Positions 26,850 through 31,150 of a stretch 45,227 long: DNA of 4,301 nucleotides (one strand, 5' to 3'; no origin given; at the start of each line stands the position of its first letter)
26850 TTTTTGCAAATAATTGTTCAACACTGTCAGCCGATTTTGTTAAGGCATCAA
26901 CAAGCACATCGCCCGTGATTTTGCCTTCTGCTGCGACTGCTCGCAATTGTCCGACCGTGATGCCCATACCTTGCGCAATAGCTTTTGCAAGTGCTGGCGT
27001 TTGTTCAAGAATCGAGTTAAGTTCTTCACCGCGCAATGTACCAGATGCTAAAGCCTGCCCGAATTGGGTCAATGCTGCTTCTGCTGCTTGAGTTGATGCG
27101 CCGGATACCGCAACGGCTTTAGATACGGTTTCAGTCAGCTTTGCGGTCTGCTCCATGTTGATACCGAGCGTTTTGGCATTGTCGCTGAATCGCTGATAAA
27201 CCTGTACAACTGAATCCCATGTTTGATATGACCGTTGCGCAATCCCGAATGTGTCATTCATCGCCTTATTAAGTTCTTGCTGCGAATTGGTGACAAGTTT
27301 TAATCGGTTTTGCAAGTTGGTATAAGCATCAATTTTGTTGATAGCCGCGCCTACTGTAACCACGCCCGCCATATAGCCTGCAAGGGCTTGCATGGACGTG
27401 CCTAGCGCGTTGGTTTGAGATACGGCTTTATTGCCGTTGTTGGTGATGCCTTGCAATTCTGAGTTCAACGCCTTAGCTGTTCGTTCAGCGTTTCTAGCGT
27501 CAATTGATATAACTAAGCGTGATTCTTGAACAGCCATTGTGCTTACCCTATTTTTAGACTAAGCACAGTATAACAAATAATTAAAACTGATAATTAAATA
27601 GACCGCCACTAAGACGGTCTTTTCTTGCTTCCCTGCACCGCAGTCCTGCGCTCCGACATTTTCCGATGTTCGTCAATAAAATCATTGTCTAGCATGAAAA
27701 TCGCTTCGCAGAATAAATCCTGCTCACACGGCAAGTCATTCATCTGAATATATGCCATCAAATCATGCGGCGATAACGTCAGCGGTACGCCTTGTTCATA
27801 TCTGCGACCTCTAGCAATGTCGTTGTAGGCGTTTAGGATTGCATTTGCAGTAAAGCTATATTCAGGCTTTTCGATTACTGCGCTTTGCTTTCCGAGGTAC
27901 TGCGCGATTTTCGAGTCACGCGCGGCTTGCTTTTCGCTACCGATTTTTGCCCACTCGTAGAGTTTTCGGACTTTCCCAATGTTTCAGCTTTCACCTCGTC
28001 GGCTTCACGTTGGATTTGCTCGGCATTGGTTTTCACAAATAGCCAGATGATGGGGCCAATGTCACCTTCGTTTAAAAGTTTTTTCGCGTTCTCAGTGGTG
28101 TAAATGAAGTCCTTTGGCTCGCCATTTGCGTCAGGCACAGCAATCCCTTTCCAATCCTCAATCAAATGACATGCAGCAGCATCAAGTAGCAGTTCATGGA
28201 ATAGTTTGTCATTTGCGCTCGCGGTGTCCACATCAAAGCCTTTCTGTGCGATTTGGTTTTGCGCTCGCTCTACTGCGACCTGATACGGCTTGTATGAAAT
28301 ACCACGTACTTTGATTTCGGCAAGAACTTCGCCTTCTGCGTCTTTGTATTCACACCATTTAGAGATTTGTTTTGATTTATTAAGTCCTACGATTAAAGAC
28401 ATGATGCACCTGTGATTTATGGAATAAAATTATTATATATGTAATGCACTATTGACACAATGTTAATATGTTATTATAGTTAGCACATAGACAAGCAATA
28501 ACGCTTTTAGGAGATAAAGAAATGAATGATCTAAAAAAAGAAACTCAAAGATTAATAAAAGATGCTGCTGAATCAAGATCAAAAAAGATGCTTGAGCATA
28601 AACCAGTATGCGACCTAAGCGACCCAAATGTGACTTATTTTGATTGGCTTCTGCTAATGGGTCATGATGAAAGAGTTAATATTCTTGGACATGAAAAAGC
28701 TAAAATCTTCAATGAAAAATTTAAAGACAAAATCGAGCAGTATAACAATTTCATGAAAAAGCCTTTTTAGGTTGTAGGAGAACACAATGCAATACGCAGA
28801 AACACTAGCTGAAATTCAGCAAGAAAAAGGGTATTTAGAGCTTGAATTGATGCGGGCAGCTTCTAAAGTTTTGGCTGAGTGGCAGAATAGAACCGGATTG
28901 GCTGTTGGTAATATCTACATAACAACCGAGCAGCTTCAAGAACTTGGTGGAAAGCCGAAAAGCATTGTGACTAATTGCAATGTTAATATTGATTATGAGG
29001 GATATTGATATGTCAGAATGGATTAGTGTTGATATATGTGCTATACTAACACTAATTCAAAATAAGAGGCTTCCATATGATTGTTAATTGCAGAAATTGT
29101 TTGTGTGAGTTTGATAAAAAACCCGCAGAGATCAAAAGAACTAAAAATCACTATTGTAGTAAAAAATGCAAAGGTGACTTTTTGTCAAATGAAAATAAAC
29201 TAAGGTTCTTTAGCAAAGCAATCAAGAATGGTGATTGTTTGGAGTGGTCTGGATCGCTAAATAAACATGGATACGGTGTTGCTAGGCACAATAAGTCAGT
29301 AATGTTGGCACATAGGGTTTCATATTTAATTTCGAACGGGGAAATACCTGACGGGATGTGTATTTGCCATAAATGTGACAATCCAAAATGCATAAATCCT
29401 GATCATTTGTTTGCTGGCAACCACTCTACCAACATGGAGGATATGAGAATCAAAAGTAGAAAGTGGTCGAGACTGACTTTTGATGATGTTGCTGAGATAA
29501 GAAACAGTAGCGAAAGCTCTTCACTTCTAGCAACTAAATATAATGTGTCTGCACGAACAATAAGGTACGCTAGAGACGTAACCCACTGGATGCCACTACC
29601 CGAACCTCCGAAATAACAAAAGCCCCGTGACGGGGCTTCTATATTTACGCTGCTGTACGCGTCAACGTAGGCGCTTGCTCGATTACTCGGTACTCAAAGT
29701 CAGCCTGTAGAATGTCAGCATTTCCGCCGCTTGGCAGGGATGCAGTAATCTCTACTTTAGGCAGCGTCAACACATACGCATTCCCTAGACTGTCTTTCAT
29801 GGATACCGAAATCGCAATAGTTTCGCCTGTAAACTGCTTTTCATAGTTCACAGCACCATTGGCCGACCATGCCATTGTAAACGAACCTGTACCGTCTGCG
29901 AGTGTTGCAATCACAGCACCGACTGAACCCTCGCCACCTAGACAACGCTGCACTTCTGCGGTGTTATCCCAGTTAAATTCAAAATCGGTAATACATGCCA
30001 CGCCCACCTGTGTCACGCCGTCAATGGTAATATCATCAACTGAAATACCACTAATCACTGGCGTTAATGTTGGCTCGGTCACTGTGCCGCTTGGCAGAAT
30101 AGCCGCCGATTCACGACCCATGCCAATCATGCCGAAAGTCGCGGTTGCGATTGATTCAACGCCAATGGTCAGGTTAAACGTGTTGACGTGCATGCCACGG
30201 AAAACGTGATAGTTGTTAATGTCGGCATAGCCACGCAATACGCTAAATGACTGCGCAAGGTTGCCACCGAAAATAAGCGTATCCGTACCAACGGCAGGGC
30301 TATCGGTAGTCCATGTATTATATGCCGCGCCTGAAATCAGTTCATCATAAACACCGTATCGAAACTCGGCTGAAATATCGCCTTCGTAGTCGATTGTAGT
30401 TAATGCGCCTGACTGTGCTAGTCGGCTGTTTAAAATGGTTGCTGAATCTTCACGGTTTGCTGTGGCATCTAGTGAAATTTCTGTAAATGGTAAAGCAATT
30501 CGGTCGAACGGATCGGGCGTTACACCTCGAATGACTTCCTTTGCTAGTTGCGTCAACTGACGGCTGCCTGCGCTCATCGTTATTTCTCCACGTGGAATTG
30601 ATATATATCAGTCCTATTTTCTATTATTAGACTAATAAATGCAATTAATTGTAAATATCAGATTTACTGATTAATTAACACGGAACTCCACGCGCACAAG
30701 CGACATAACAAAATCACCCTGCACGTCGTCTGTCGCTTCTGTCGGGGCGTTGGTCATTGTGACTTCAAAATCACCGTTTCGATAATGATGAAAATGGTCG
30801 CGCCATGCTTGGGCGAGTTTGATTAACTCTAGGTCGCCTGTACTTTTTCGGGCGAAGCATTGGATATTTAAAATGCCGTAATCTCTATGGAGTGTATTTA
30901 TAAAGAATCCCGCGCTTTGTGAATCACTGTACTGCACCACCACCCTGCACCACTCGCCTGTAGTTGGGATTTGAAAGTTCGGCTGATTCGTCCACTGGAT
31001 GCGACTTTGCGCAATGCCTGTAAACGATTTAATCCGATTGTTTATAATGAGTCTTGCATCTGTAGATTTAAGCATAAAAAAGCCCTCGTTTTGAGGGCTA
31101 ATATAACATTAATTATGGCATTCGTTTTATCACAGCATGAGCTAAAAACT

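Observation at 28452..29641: Strong-promoter antisense island with an HNH endonuclease splitting the major-tail / G-GT-tape-measure operon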

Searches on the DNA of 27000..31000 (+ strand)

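Call 5: search_dna_similar(query=window:27000-31000:+, collection=phages, mode=near, max_rows=40)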
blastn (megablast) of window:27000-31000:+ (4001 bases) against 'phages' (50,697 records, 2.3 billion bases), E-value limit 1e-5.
No match.
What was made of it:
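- Tried and rejected: Megablast of 27000-31000 against 50,697 phage records found nothing (call 5).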

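Call 82: search_rna_families(source=window, start=28200, end=29800, threshold=evalue, max_evalue=1)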
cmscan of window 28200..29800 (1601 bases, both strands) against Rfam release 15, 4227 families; matches with E-value up to 1: 0.
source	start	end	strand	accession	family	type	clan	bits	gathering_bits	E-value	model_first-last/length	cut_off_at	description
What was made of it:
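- On Group I intron-encoded endonuclease: No Rfam match at E up to 1 in 28200-29800 (call 82).
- Closest known: I-HmuI. Different: Here there is no intron (no Rfam match, call 82).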

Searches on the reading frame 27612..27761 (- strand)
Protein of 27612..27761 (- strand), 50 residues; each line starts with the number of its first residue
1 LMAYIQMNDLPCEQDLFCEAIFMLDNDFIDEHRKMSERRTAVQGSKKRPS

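Call 6: search_protein_families(library=pfam, proteins=[window:27612-27761:-], max_evalue=0.1)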
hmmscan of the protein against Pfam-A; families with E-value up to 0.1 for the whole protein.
window:27612-27761:- (50 aa): 0 families

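Call 7: search_protein_families(library=phrogs, proteins=[window:27612-27761:-], max_evalue=0.01)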
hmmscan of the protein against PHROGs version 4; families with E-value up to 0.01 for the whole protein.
window:27612-27761:- (50 aa): 2 families
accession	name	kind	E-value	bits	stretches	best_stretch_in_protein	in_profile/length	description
phrog_1189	-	unknown function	2.7e-06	28.2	1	3-39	46-82/86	-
phrog_313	-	tail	0.0059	17.2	1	3-40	218-255/258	Tail assembly chaperone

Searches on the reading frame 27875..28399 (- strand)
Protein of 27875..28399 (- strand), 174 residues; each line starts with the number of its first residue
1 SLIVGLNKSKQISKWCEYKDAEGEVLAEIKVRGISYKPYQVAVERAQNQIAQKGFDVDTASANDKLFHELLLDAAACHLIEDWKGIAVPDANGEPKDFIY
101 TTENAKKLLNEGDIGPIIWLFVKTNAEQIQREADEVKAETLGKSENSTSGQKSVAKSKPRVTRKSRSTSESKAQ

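Call 6: search_protein_families(library=pfam, proteins=[window:27875-28399:-], max_evalue=0.1)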
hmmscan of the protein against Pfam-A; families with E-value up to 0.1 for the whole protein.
window:27875-28399:- (174 aa): 1 family
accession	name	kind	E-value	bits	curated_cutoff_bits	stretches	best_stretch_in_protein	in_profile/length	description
PF13623.11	SurA_N_2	-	0.032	14.6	28.5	1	20-72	37-90/145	SurA-like N-terminal domain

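Call 7: search_protein_families(library=phrogs, proteins=[window:27875-28399:-], max_evalue=0.01)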
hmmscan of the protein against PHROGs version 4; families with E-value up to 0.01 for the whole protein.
window:27875-28399:- (174 aa): 2 families
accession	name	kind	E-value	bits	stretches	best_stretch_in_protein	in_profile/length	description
phrog_313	-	tail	3.7e-40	139.1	1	7-169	22-174/258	Tail assembly chaperone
phrog_37492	-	unknown function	6.3e-22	78.8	1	72-168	1-98/99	-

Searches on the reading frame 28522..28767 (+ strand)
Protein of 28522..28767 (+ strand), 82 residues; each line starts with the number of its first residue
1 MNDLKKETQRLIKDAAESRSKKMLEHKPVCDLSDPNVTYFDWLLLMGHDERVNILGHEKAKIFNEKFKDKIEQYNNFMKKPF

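Call 6: search_protein_families(library=pfam, proteins=[window:28522-28767:+], max_evalue=0.1)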
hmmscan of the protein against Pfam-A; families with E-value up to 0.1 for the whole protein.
window:28522-28767:+ (82 aa): 1 family
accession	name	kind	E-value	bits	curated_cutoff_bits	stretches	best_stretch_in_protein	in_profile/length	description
PF03304.18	Mlp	-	0.057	14.5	21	1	23-79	27-76/121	Mlp lipoprotein family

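Call 7: search_protein_families(library=phrogs, proteins=[window:28522-28767:+], max_evalue=0.01)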
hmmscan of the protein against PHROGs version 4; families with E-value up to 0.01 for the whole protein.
window:28522-28767:+ (82 aa): 0 families

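Call 62: search_dna_similar(query=window:28522-28767:+, collection=phages, mode=protein, max_rows=25, max_evalue=0.001)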
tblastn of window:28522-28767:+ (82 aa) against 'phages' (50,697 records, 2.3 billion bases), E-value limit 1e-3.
No match.
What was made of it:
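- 28522..28770 (+): ORF1, 82 aa, no known family; a variable cargo gene. No Pfam, PHROG or phage-database match (calls 6, 7, 62).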

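Call 86: find_related_loci(query=window:28522-28767:+, collection=viral_contigs, flank=3000)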
Query window:28522-28767:+ (82 aa) in viral_contigs; peptide patterns used: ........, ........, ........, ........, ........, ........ (x = any residue, [..] = any of these).
8 stretches matched a pattern, but none encodes a relative of the query by tblastn (E <= 1e-3).

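Call 88: find_homologous_proteins(query=window:28522-28767:+, max_evalue=0.001)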
Query window:28522-28767:+ (82 aa): 8 proteins with E <= 0.001 among 8 candidates.
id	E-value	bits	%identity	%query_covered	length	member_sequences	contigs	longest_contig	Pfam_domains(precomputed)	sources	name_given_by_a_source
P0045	7.4e-49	180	100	100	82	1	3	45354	-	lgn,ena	-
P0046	1.4e-48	180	99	100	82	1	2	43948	-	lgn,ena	-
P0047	2.5e-48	179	98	100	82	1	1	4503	-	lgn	-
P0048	9.5e-46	170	95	100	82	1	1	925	-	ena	-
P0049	1.3e-44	167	93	100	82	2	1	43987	-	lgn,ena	-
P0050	7.7e-40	152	85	100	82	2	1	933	-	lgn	-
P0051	1.0e-39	151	84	100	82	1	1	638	-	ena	-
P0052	1.6e-39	151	84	100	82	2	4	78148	-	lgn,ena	-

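Call 89: find_encoding_contigs(protein=P0046, flank=3000, max_places=3)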
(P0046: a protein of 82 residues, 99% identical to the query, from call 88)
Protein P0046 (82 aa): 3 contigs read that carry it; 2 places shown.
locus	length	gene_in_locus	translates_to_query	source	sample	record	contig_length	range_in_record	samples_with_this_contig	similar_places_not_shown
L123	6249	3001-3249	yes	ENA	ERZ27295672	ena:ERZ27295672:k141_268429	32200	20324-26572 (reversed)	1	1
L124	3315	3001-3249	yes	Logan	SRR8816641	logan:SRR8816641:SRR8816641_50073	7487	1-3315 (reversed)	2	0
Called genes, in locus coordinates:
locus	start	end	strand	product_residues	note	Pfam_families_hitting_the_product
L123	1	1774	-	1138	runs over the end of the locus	PF20155:TMP_3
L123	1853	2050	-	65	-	PF04448:DUF551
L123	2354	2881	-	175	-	PF27119:Phage_YdaY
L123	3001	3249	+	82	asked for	-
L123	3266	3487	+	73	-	-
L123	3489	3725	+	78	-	PF04448:DUF551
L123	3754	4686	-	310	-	PF18906:Phage_tube_2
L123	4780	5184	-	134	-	-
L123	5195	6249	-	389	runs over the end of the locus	PF05265:DUF723, PF14311:DUF4379 (faint), PF05265:DUF723, PF10544:T5orf172 (weak)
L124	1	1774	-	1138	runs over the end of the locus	PF20155:TMP_3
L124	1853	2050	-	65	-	PF04448:DUF551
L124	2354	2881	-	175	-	PF27119:Phage_YdaY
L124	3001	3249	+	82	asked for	-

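Call 90: find_encoding_contigs(protein=P0049, flank=3000, max_places=3)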
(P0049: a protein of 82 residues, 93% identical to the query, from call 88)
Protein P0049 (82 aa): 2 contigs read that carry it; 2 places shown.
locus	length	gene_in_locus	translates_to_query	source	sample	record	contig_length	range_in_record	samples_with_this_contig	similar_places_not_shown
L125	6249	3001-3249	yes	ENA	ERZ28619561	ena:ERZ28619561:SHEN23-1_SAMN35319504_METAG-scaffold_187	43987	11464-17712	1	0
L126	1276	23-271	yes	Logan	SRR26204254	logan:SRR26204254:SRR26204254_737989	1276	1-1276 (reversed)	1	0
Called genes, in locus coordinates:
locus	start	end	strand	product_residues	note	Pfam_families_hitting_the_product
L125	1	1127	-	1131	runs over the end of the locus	PF20155:TMP_3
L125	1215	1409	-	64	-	-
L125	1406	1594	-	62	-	-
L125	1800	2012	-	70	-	-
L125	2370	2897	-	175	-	PF27119:Phage_YdaY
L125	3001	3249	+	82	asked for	-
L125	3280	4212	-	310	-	PF18906:Phage_tube_2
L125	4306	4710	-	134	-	-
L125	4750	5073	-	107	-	-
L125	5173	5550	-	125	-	-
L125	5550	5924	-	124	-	-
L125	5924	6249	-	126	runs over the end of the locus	-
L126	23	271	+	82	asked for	-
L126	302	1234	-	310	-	PF18906:Phage_tube_2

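Call 91: find_encoding_contigs(protein=P0052, flank=3000, max_places=4)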
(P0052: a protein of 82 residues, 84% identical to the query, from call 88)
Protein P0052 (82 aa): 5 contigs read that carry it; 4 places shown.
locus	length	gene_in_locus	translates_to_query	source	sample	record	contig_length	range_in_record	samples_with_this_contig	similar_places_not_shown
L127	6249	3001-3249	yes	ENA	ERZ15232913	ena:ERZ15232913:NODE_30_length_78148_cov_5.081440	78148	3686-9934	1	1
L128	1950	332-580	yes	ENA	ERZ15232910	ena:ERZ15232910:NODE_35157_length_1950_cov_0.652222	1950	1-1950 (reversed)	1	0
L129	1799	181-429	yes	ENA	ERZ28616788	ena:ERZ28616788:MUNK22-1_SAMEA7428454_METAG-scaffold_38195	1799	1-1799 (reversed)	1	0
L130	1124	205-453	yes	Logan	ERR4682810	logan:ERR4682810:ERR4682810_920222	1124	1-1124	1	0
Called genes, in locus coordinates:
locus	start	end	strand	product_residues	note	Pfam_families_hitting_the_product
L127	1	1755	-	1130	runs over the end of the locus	PF20155:TMP_3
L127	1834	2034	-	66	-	PF04448:DUF551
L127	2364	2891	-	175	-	PF27119:Phage_YdaY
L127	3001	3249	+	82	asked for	-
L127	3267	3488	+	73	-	-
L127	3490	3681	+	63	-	PF04448:DUF551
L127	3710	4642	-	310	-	PF18906:Phage_tube_2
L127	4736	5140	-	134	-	-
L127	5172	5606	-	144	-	-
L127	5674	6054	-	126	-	-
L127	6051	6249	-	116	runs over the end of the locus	-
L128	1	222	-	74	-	?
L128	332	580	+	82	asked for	-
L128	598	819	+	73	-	-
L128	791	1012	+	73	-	PF04448:DUF551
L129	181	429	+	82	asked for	-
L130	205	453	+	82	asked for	-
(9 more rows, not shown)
